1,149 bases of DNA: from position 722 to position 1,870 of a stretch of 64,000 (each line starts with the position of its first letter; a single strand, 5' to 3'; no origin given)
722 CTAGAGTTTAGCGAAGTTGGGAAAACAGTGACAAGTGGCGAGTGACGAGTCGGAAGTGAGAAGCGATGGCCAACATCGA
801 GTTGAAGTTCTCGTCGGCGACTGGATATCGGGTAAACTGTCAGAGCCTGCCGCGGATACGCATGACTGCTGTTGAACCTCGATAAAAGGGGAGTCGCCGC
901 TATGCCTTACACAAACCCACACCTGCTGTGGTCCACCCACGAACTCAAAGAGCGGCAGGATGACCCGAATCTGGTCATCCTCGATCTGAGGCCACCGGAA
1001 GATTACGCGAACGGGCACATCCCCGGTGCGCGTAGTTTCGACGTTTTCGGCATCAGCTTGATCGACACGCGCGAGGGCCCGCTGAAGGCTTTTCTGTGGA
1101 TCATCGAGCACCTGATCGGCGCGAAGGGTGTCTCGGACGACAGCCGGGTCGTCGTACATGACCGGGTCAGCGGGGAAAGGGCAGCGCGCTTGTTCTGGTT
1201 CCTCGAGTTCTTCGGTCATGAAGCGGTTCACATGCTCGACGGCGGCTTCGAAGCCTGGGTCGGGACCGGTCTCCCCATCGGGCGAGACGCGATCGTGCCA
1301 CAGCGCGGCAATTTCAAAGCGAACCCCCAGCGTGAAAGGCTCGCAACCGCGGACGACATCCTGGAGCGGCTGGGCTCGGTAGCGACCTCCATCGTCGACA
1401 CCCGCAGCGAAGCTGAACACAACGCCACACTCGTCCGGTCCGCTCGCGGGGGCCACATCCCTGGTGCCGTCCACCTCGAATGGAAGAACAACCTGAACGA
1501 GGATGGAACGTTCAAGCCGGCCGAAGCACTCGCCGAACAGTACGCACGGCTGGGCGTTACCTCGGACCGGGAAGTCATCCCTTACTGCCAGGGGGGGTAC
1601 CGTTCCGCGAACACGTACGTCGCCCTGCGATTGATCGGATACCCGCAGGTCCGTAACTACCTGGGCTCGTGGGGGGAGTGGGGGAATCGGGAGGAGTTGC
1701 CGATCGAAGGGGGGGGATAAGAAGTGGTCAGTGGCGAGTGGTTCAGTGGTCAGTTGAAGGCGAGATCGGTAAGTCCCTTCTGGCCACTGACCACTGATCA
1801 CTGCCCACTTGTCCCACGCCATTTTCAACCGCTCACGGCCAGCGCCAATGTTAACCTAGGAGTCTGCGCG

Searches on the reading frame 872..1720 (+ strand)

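Call 12: search_protein_families(library=pfam, proteins=[window:872-1720:+])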
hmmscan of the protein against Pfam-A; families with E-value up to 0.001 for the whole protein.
window:872-1720:+ (282 aa): 1 family
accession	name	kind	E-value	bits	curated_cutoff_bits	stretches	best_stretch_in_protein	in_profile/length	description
PF00581.25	Rhodanese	-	2.2e-39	134.4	22.2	2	22-130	2-100/102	Rhodanese-like domain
